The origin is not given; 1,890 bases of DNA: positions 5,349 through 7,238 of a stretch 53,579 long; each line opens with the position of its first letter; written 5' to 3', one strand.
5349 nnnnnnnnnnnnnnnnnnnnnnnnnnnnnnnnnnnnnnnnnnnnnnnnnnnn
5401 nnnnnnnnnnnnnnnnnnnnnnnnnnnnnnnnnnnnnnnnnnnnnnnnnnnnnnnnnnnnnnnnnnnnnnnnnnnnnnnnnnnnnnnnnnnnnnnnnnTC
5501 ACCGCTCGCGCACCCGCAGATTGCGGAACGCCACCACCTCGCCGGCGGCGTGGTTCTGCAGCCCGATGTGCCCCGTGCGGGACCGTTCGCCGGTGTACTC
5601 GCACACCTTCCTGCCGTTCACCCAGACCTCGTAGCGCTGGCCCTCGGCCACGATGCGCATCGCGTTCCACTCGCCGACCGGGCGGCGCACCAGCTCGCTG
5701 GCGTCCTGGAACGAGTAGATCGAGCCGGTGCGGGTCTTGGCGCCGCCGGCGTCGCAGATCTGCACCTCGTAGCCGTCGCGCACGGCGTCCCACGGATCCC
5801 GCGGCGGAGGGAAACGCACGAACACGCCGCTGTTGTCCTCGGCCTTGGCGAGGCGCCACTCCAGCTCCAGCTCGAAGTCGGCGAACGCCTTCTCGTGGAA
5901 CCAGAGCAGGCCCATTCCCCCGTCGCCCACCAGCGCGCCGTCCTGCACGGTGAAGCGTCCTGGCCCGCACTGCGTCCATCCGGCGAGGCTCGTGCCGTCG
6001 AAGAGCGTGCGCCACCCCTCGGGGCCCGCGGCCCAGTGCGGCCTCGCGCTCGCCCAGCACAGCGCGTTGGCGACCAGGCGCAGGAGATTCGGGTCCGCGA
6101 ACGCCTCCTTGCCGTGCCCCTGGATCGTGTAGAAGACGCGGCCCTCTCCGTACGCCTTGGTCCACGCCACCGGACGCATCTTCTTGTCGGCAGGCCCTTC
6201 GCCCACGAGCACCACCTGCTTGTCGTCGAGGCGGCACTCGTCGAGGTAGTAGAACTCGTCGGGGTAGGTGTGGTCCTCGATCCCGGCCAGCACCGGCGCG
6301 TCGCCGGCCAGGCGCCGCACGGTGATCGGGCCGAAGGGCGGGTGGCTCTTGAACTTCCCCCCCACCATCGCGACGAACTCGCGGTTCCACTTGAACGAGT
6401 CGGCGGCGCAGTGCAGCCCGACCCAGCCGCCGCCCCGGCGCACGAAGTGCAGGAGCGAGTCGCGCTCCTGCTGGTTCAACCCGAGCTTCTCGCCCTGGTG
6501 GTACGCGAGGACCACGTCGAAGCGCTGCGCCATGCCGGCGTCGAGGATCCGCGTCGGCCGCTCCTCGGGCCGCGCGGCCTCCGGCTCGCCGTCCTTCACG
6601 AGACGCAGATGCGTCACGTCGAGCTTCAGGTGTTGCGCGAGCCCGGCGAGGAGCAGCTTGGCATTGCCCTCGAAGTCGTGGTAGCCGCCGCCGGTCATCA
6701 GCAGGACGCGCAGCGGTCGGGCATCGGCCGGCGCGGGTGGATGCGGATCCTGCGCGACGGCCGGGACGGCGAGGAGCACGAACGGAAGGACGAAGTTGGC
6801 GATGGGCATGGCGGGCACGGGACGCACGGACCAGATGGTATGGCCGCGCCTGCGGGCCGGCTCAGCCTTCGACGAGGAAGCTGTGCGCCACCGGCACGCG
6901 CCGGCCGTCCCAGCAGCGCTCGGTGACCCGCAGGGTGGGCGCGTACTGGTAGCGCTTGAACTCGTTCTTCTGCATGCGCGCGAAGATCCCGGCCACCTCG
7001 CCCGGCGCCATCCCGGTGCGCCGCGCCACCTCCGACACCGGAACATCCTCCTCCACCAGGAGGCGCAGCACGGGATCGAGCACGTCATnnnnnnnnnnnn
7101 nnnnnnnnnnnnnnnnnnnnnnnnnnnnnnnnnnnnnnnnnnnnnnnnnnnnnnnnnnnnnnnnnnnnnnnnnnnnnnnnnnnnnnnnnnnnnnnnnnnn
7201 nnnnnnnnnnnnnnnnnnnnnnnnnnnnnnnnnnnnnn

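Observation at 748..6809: Periplasmic module: beta-propeller protein, five-heme cytochrome c and a ThuA-DUF1080 fusion, with two more DUF1080 domains at 51076-52365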

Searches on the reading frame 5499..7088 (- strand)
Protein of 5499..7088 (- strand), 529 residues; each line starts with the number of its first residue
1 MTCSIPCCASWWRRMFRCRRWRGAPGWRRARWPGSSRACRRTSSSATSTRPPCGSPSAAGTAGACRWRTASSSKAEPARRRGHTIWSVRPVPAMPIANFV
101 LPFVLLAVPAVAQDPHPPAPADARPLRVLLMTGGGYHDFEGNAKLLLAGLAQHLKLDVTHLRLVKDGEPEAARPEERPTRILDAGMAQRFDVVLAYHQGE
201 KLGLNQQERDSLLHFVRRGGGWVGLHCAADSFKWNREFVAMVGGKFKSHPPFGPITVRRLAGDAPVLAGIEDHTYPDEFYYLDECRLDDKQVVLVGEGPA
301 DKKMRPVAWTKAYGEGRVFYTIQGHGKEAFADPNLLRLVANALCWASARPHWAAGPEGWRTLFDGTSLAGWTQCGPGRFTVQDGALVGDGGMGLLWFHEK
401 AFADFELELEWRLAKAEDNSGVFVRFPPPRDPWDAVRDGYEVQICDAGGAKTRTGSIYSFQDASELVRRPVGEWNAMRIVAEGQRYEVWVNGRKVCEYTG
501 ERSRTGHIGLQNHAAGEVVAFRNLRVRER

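Call 3: search_protein_families(library=pfam, proteins=[window:5499-7088:-], max_evalue=0.01)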
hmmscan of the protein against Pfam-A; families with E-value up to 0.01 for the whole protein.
window:5499-7088:- (529 aa): 2 families
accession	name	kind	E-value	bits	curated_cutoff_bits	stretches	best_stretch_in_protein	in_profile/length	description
PF06439.18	3keto-disac_hyd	-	1.7e-45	155.8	26.8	1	358-527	1-187/187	3-keto-disaccharide hydrolase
PF06283.17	ThuA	-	1.6e-31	110.6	33.4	1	188-346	49-209/209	Trehalose utilisation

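Call 4: search_protein_families(library=ncbifam, proteins=[window:5499-7088:-], max_evalue=0.01)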
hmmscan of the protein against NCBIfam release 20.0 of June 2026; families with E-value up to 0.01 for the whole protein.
window:5499-7088:- (529 aa): 0 families

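Call 10: find_homologous_proteins(query=window:5499-6809:-)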
Query window:5499-6809:- (436 aa): 672 proteins with E <= 0.001 among 8000 candidates; the best 120 are listed.
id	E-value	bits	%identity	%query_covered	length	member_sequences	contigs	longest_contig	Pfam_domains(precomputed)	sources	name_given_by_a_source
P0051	0.0e+0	1020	99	100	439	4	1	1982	PF06439.19,PF06283.18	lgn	-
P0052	2.0e-177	609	60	100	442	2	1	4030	PF06439.19,PF06283.18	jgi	jgi:type 1 glutamine amidotransferase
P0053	1.5e-172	593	62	93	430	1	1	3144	PF06439.19,PF06283.18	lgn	-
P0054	1.7e-170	586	63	93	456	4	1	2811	PF06439.19,PF06283.18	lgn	-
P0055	4.3e-168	578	60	93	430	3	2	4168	PF06439.19,PF06283.18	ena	-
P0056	9.3e-167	574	61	91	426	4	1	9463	PF06439.19,PF06283.18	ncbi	-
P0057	1.9e-166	573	62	94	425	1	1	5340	PF06439.19,PF06283.18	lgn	-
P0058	4.5e-166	572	58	100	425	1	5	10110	PF06439.19,PF06283.18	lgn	-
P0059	6.8e-139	482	50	93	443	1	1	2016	PF06439.19,PF06283.18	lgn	-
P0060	8.1e-137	475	50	94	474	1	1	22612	PF06439.19,PF06283.18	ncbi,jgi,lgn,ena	-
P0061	2.4e-135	470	49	96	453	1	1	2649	PF06439.19,PF06283.18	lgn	-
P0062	2.9e-135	470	49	97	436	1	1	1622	PF06439.19,PF06283.18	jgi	jgi:type 1 glutamine amidotransferase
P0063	1.5e-133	464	50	93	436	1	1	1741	PF06439.19,PF06283.18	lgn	-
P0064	6.1e-132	459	48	97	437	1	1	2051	PF06439.19,PF06283.18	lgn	-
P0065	7.9e-131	455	52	93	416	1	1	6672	PF06439.19,PF06283.18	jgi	jgi:type 1 glutamine amidotransferase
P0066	6.9e-129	449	48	94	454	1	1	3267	PF06439.19,PF06283.18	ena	-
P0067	1.3e-127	445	43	77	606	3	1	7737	PF06439.19,PF06283.18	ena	-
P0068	1.5e-127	445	50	97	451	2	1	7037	PF06439.19,PF06283.18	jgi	-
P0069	3.8e-127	443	49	94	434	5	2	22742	PF06439.19,PF06283.18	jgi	-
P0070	5.1e-126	440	36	94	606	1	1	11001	PF06439.19,PF06283.18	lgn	-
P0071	5.1e-123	430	48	98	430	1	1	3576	PF06439.19,PF06283.18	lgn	-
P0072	1.4e-122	428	37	81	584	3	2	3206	PF06439.19,PF20407.6,PF06283.18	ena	-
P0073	5.9e-122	426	46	98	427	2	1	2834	PF06439.19,PF20407.6,PF06283.18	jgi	jgi:type 1 glutamine amidotransferase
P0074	1.1e-121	425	39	78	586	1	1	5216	PF06439.19,PF20407.6,PF06283.18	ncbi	ncbi:MAG: family 16 glycoside hydrolase, partial [Planctomycetota bacterium]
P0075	1.7e-121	425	45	99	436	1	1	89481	PF06439.19,PF06283.18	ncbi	ncbi:MAG: family 16 glycoside hydrolase [Planctomycetota bacterium]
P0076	2.4e-121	424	36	98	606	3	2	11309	PF06439.19,PF06283.18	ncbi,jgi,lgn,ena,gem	-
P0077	8.4e-118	412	38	84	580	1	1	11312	PF06439.19,PF20407.6,PF06283.18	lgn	-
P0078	8.2e-117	409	47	98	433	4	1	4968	PF06439.19,PF06283.18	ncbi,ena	-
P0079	5.7e-116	406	47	81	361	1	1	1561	PF06439.19,PF06283.18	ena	-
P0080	2.9e-115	404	39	78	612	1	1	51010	PF06439.19,PF20407.6,PF06283.18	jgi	jgi:type 1 glutamine amidotransferase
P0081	8.5e-113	396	49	92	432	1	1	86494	PF06439.19,PF06283.18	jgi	jgi:type 1 glutamine amidotransferase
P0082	2.7e-112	394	49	93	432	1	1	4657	PF06439.19,PF06283.18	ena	-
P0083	2.3e-111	391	44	93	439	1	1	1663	PF06439.19,PF06283.18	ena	-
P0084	5.2e-110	387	39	78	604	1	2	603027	PF06439.19,PF20407.6,PF06283.18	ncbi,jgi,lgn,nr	ncbi:MAG TPA: family 16 glycoside hydrolase [Planctomycetota bacterium]|jgi:type 1 glutamine amidotr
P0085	7.3e-110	386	60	39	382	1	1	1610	PF06439.19,PF20407.6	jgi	jgi:hypothetical protein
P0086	5.2e-109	383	42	99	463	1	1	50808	PF06439.19,PF06283.18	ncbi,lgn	-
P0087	3.2e-108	381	43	94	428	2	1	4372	PF06439.19,PF06283.18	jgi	jgi:type 1 glutamine amidotransferase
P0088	1.1e-107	379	43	93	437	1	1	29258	PF06439.19,PF06283.18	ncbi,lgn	-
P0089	2.9e-107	378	42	94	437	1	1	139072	PF06439.19,PF06283.18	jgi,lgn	-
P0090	9.2e-107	376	44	97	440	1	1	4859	PF06439.19,PF06283.18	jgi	-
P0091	4.0e-105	371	42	99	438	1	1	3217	PF06439.19,PF06283.18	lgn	-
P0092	3.6e-104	368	44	97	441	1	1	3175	PF06439.19,PF06283.18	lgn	-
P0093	2.8e-102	361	56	39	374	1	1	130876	PF06439.19,PF20407.6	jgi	jgi:hypothetical protein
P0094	5.3e-102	360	45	93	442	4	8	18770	PF06439.19,PF06283.18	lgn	-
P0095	1.7e-101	359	42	99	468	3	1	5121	PF06439.19,PF06283.18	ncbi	-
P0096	8.8e-101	356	46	93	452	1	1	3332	PF06439.19,PF06283.18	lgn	-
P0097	2.8e-100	355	44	99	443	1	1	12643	PF06439.19,PF06283.18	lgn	-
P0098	2.9e-99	351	51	66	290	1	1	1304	PF06439.19,PF06283.18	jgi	jgi:hypothetical protein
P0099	6.9e-99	350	44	92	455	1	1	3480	PF06439.19,PF06283.18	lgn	-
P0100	5.1e-94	334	53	39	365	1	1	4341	PF06439.19,PF20407.6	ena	-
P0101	3.7e-93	331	63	51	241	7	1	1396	PF06439.19,PF06283.18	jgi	jgi:hypothetical protein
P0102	7.4e-92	327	53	40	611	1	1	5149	PF06439.19,PF06283.18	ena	-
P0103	1.7e-91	326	39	97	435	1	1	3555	PF06439.19,PF06283.18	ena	-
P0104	4.1e-90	321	54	40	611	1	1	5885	PF06439.19,PF06283.18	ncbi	-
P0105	2.1e-88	316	58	36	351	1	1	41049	PF06439.19,PF20407.6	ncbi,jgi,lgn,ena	-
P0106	2.4e-87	312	49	39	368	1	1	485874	PF06439.19,PF20407.6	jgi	jgi:hypothetical protein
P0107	1.2e-86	310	57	38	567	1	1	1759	PF06439.19,PF06283.18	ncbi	ncbi:MAG: ThuA domain-containing protein, partial [Planctomycetota bacterium]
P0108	1.2e-85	306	46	44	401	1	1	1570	PF06439.19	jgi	jgi:hypothetical protein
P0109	3.3e-81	292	53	39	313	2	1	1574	PF06439.19,PF20407.6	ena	-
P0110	2.7e-73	266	44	39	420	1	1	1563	PF06439.19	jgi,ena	-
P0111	3.0e-68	249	38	99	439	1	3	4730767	PF06439.19,PF06283.18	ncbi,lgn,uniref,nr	ncbi:ThuA domain-containing protein [Streptomyces galbus]|uniref:DUF1080 domain-containing protein n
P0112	5.2e-68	248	38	99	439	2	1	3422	PF06439.19,PF06283.18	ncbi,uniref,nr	ncbi:ThuA domain-containing protein [Streptomyces galbus]|uniref:DUF1080 domain-containing protein n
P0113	8.9e-68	248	38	96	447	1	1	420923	PF06439.19,PF06283.18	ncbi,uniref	ncbi:ThuA domain-containing protein [Streptomyces sp. NPDC014995]|uniref:ThuA domain-containing prot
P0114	2.2e-67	246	41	78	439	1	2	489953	PF06439.19,PF06283.18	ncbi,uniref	ncbi:ThuA domain-containing protein [Streptomyces galbus]|uniref:ThuA domain-containing protein n=1 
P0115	1.3e-66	244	38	95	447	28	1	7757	PF06439.19,PF06283.18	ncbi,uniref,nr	ncbi:ThuA domain-containing protein [Streptomyces sp. ID05-47C]|uniref:ThuA domain-containing protei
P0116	1.4e-66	244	38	94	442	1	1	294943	PF06439.19,PF06283.18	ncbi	ncbi:ThuA domain-containing protein [Streptomyces bauhiniae]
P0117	2.9e-66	243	40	78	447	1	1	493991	PF06439.19,PF06283.18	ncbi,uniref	ncbi:ThuA domain-containing protein [Streptomyces sp. NPDC051315]|uniref:ThuA domain-containing prot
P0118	3.9e-66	242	39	96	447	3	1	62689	PF06439.19,PF06283.18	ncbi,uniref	ncbi:ThuA domain-containing protein [Streptomyces phaeoluteigriseus]|uniref:ThuA domain-containing p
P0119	4.2e-66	242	40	79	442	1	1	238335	PF06439.19,PF06283.18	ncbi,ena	-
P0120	5.6e-66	242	36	97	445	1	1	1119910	PF06439.19,PF06283.18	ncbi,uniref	ncbi:ThuA domain-containing protein [Streptomyces griseosporeus]|uniref:ThuA domain-containing prote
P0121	9.0e-66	241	40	78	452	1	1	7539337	PF06439.19,PF06283.18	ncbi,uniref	ncbi:ThuA domain-containing protein [Streptomyces sp. enrichment culture]|uniref:ThuA domain-contain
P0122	1.5e-65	240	37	97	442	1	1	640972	PF06439.19,PF06283.18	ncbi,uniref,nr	ncbi:DUF1080 domain-containing protein [Streptomyces bauhiniae]|uniref:DUF1080 domain-containing pro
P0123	1.8e-65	240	38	94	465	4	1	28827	PF06439.19,PF06283.18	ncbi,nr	ncbi:glycosyl hydrolase [Streptomyces sp. Ru87]|nr:glycosyl hydrolase [Streptomyces sp. Ru87]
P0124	2.6e-65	239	37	86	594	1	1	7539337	PF06439.19,PF14200.13,PF06283.18,PF00652.29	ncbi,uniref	ncbi:lectin [Streptomyces sp. enrichment culture]|uniref:lectin n=1 Tax=Streptomyces sp. enrichment 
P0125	5.7e-65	238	40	78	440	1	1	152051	PF06439.19,PF06283.18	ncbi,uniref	ncbi:ThuA domain-containing protein [Streptomyces sp. NPDC018693]|uniref:ThuA domain-containing prot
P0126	5.7e-65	238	48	44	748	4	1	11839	PF06439.19,PF06283.18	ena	-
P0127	6.7e-65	238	37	97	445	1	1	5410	PF06439.19,PF06283.18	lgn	-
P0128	9.7e-65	238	38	94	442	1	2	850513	PF06439.19,PF06283.18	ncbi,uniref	ncbi:ThuA domain-containing protein [Streptomyces bauhiniae]|uniref:ThuA domain-containing protein n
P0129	1.0e-64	237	37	94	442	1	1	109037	PF06439.19,PF06283.18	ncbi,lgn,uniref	ncbi:ThuA domain-containing protein [Streptomyces griseoluteus]|uniref:ThuA domain-containing protei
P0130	1.7e-64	237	37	94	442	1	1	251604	PF06439.19,PF06283.18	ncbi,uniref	ncbi:ThuA domain-containing protein [Streptomyces griseoluteus]|uniref:ThuA domain-containing protei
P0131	1.8e-64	237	37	94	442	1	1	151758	PF06439.19,PF06283.18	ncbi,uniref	ncbi:ThuA domain-containing protein [Streptomyces griseoluteus]|uniref:ThuA domain-containing protei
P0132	3.3e-64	236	38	79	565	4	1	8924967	PF06439.19,PF14200.13,PF06283.18,PF00652.29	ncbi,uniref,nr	ncbi:type 1 glutamine amidotransferase [Saccharothrix saharensis]|uniref:Type 1 glutamine amidotrans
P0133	3.5e-64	236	36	97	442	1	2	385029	PF06439.19,PF06283.18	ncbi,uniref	ncbi:ThuA domain-containing protein [Streptomyces sp. NPDC026672]|uniref:ThuA domain-containing prot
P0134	3.7e-64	236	37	86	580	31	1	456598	PF06439.19,PF14200.13,PF06283.18,PF00652.29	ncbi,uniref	ncbi:ThuA domain-containing protein [Streptomyces nigra]|uniref:ThuA domain-containing protein n=1 T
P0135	5.6e-64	235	48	44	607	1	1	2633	PF06439.19,PF06283.18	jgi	jgi:type 1 glutamine amidotransferase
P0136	5.6e-64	235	40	75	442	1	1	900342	PF06439.19,PF06283.18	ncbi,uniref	ncbi:ThuA domain-containing protein [Streptomyces griseoluteus]|uniref:ThuA domain-containing protei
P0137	8.1e-64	234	37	94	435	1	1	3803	PF06439.19,PF06283.18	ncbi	ncbi:ThuA domain-containing protein, partial [Streptomyces recifensis]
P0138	2.0e-63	233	39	78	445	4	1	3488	PF06439.19,PF06283.18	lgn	-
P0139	2.4e-63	233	35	100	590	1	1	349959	PF06439.19,PF14200.13,PF06283.18,PF00652.29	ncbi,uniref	ncbi:ThuA domain-containing protein [Streptomyces sp. NPDC002773]|uniref:ThuA domain-containing prot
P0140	4.0e-63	232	40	81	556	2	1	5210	PF06439.19,PF14200.13,PF06283.18,PF00652.29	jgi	jgi:type 1 glutamine amidotransferase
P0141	4.6e-63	232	37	94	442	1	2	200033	PF06439.19,PF06283.18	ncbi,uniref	ncbi:ThuA domain-containing protein [Streptomyces griseoluteus]|uniref:ThuA domain-containing protei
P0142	6.1e-63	232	35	95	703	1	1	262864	PF06439.19,PF14200.13,PF06283.18,PF03422.22,PF00652.29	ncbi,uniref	ncbi:ThuA domain-containing protein [Micromonospora sp. CPCC 206171]|uniref:ThuA domain-containing p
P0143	1.1e-62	231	36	86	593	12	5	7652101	PF06439.19,PF14200.13,PF06283.18,PF00652.29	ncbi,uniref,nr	ncbi:ThuA domain-containing protein [Streptomyces prasinus]|uniref:DUF1080 domain-containing protein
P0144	1.5e-62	230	38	86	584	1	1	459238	PF06439.19,PF14200.13,PF06283.18,PF00652.29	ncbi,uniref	ncbi:lectin [Streptomyces sp. NPDC093094]|uniref:lectin n=1 Tax=Streptomyces sp. NPDC093094 TaxID=33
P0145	1.7e-62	230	38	79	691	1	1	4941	PF06439.19,PF14200.13,PF06283.18,PF03422.22,PF00652.29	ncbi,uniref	ncbi:ThuA domain-containing protein, partial [Micromonospora sp. 4G55]|uniref:ThuA domain-containing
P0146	1.8e-62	230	35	97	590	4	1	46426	PF06439.19,PF14200.13,PF06283.18,PF00652.29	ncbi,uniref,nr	ncbi:ThuA domain-containing protein [Streptomyces sp. N35]|uniref:ThuA domain-containing protein n=1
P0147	1.9e-62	230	35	97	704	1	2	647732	PF06439.19,PF14200.13,PF06283.18,PF03422.22,PF00652.29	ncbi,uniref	ncbi:ThuA domain-containing protein [Micromonospora sp. L32]|uniref:ThuA domain-containing protein n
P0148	2.1e-62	230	38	79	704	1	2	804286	PF06439.19,PF14200.13,PF06283.18,PF03422.22,PF00652.29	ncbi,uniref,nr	ncbi:type 1 glutamine amidotransferase [Micromonospora palomenae]|uniref:Type 1 glutamine amidotrans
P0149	2.1e-62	230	38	79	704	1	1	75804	PF06439.19,PF14200.13,PF06283.18,PF03422.22,PF00652.29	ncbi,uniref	ncbi:ThuA domain-containing protein [Micromonospora purpureochromogenes]|uniref:ThuA domain-containi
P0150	3.0e-62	229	34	97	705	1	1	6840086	PF06439.19,PF14200.13,PF06283.18,PF03422.22,PF00652.29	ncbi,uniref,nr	ncbi:lectin [Micromonospora globbae]|uniref:lectin n=1 Tax=Micromonospora globbae TaxID=1894969 RepI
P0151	3.8e-62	229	34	97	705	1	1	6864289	PF06439.19,PF14200.13,PF06283.18,PF03422.22,PF00652.29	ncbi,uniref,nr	ncbi:lectin [Micromonospora globbae]|uniref:Lectin n=1 Tax=Micromonospora globbae TaxID=1894969 RepI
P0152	3.8e-62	229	34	97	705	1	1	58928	PF06439.19,PF14200.13,PF06283.18,PF03422.22,PF00652.29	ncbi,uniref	ncbi:ThuA domain-containing protein [Micromonospora globbae]|uniref:ThuA domain-containing protein n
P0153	4.2e-62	229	34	95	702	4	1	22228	PF06439.19,PF14200.13,PF06283.18,PF03422.22,PF00652.29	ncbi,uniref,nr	ncbi:glycosyl hydrolase [Micromonospora sp. S4605]|uniref:lectin n=1 Tax=Micromonospora sp. S4605 Ta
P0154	4.4e-62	229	37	79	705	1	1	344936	PF06439.19,PF14200.13,PF06283.18,PF03422.22,PF00652.29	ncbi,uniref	ncbi:lectin [Micromonospora globbae]|uniref:lectin n=1 Tax=Micromonospora globbae TaxID=1894969 RepI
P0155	4.4e-62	229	34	97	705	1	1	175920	PF06439.19,PF14200.13,PF06283.18,PF03422.22,PF00652.29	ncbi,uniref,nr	ncbi:lectin [Micromonospora globbae]|uniref:DUF1080 domain-containing protein n=1 Tax=Micromonospora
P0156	5.0e-62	229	37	79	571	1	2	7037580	PF06439.19,PF14200.13,PF06283.18,PF00652.29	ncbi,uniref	ncbi:lectin [Micromonospora sp. NPDC049900]|uniref:lectin n=1 Tax=unclassified Micromonospora TaxID=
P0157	5.1e-62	229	36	86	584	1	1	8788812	PF06439.19,PF14200.13,PF06283.18,PF00652.29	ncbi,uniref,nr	ncbi:ThuA domain-containing protein [Streptomyces sp. BB1-1-1]|uniref:ThuA domain-containing protein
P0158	6.3e-62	228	36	86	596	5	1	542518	PF06439.19,PF14200.13,PF06283.18,PF00652.29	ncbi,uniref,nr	ncbi:ThuA domain-containing protein [Streptomyces sp. Je 1-79]|uniref:ThuA domain-containing protein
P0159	1.8e-61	227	39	75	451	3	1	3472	PF06439.19,PF06283.18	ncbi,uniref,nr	ncbi:ThuA domain-containing protein [Streptomyces xiaopingdaonensis]|uniref:ThuA domain-containing p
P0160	1.8e-61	227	34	97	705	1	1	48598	PF06439.19,PF14200.13,PF06283.18,PF03422.22,PF00652.29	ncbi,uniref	ncbi:lectin [Micromonospora globbae]|uniref:lectin n=1 Tax=Micromonospora globbae TaxID=1894969 RepI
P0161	2.4e-61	226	37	97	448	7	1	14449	PF06439.19,PF06283.18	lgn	-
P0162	3.0e-61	226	34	98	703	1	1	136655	PF06439.19,PF14200.13,PF06283.18,PF03422.22,PF00652.29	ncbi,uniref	ncbi:ThuA domain-containing protein [Micromonospora sp. DT229]|uniref:ThuA domain-containing protein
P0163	3.8e-61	226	36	85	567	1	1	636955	PF06439.19,PF14200.13,PF06283.18,PF00652.29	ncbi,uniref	ncbi:ThuA domain-containing protein [Nucisporomicrobium flavum]|uniref:ThuA domain-containing protei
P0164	4.2e-61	226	39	81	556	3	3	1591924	PF06439.19,PF14200.13,PF06283.18,PF00652.29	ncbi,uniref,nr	ncbi:ThuA domain-containing protein [Couchioplanes azureus]|uniref:ThuA domain-containing protein n=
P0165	4.9e-61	225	38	81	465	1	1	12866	PF06439.19,PF06283.18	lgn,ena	-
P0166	6.0e-61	225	54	38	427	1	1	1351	PF06439.19,PF06283.18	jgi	-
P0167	6.1e-61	225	39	78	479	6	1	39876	PF06439.19,PF06283.18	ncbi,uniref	ncbi:ThuA domain-containing protein [Streptomyces sp. NPDC050263]|uniref:ThuA domain-containing prot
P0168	7.6e-61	225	38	80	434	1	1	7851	PF06439.19,PF06283.18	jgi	jgi:type 1 glutamine amidotransferase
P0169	7.7e-61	225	35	99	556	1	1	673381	PF06439.19,PF14200.13,PF06283.18,PF00652.29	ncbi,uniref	ncbi:ThuA domain-containing protein [Actinoplanes sp. NPDC051346]|uniref:ThuA domain-containing prot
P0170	8.0e-61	225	36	86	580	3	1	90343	PF06439.19,PF14200.13,PF06283.18,PF00652.29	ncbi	ncbi:ThuA domain-containing protein [Streptomyces sp. NPDC003514]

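Call 17: find_encoding_contigs(protein=P0056, flank=8000, max_places=1)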
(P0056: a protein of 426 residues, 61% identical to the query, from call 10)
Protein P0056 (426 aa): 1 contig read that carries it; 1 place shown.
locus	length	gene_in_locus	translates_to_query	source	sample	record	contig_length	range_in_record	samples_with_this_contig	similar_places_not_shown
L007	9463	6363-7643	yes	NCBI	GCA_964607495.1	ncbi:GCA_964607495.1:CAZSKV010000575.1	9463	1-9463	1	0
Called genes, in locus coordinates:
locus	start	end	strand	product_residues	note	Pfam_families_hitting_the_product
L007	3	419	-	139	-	?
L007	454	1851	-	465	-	-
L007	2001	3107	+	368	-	-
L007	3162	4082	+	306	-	PF02401:LYTB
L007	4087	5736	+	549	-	PF00795:CN_hydrolase, PF02540:NAD_synthase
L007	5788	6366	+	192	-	-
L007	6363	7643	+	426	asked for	PF06283:ThuA, PF06439:3keto-disac_hyd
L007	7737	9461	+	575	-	?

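Call 18: find_encoding_contigs(protein=P0058, flank=8000, max_places=2)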
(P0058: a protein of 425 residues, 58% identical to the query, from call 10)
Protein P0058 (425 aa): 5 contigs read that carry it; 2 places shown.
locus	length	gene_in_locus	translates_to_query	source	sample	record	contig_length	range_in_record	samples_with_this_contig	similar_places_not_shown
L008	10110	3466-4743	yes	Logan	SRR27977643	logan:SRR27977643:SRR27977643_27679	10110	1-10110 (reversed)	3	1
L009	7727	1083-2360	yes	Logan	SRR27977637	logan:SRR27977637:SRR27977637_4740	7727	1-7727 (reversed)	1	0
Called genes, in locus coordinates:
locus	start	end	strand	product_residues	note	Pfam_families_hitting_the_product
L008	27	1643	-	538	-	-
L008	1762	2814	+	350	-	PF13648:Lipocalin_4 (faint)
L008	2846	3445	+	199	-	-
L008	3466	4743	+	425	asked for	PF06283:ThuA, PF06439:3keto-disac_hyd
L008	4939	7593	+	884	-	PF26549:Tricorn_N (faint)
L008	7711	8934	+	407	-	-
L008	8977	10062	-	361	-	-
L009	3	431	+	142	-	?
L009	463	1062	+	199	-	-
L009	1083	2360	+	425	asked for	PF06283:ThuA, PF06439:3keto-disac_hyd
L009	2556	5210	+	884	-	PF26549:Tricorn_N (faint)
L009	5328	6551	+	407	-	-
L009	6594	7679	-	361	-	-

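Call 19: find_encoding_contigs(protein=P0060, flank=8000, max_places=1)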
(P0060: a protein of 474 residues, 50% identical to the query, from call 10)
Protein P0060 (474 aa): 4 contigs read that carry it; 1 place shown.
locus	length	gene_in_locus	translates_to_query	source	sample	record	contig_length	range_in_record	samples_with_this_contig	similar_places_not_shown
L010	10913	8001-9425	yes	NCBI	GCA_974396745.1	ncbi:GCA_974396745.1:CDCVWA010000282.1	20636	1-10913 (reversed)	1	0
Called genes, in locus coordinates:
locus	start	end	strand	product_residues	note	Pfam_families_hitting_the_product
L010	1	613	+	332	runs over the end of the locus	-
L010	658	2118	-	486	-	PF07394:DUF1501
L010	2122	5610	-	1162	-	PF13442:Cytochrome_CBB3 (faint), PF07635:PSCyt1, PF07583:PSCyt2, PF00754:F5_F8_type_C (weak), PF22633:F5_F8_type_C_2, PF07587:PSD1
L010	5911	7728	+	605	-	-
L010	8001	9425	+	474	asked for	PF06283:ThuA, PF06439:3keto-disac_hyd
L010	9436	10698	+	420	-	PF01306:LacY_symp (weak), PF03825:Nuc_H_symport, PF07690:MFS_1, PF12832:MFS_1_like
